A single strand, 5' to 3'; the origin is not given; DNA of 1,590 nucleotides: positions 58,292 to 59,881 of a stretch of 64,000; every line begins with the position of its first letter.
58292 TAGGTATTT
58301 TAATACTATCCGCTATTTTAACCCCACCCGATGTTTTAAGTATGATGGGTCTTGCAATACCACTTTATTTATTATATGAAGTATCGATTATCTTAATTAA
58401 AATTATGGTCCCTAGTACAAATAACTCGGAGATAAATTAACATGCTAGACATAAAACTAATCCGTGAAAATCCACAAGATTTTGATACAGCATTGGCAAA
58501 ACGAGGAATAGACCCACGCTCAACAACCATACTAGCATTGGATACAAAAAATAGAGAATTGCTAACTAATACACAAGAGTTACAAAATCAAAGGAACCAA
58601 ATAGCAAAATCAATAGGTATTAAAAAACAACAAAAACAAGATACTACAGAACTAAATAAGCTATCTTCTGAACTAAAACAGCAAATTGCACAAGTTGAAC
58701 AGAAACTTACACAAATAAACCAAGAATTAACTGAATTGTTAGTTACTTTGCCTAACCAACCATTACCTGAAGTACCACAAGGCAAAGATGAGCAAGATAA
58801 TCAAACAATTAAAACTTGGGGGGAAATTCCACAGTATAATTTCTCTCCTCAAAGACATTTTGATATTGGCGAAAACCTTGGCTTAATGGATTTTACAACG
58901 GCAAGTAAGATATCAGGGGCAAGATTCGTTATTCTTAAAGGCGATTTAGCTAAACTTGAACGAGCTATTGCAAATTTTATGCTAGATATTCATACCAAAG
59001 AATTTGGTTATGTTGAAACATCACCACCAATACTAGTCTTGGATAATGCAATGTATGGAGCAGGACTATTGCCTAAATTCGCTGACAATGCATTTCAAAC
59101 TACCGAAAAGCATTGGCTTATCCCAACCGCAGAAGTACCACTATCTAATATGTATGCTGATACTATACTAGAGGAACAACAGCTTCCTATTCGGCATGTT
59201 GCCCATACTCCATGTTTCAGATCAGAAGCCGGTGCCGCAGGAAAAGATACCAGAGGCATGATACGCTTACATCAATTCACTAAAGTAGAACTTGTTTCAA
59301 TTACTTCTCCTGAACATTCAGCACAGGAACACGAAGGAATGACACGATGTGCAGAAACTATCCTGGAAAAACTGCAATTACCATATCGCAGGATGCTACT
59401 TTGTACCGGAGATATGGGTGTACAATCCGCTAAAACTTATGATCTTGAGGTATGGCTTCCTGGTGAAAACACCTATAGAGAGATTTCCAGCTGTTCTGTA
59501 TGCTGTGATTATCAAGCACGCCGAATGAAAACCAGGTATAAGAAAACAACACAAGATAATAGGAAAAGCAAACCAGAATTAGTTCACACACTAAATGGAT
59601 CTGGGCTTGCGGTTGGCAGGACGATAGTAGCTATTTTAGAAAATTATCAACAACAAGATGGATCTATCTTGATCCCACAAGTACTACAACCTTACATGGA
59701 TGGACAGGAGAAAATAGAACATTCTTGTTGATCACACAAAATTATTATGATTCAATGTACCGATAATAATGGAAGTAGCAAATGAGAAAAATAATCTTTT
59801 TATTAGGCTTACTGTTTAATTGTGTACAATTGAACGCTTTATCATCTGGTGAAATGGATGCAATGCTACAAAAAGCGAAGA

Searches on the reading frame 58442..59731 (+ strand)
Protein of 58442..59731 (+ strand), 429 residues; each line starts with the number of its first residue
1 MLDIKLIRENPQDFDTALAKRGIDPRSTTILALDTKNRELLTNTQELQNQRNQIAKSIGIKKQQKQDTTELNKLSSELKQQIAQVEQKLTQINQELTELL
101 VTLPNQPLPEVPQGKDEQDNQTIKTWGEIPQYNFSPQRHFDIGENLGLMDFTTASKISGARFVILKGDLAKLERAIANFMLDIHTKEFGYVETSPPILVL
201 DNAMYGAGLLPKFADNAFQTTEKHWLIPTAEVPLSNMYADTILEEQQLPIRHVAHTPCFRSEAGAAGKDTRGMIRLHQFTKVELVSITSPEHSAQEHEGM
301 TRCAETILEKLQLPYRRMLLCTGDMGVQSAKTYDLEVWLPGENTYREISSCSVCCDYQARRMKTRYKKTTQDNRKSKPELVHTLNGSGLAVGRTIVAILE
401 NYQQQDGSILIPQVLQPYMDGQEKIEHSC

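Call 49: search_protein_families(library=ncbifam, proteins=[window:58442-59731:+], max_evalue=1e-8)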
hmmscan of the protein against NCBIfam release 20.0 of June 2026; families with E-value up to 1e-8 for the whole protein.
window:58442-59731:+ (429 aa): 2 families
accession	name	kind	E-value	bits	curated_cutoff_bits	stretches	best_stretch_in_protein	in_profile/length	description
TIGR00414.1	serS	equivalog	8.9e-159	529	301.65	1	1-419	1-418/418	serine--tRNA ligase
TIGR00418.1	thrS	equivalog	2.8e-10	39.7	383.65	1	96-322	132-353/565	threonine--tRNA ligase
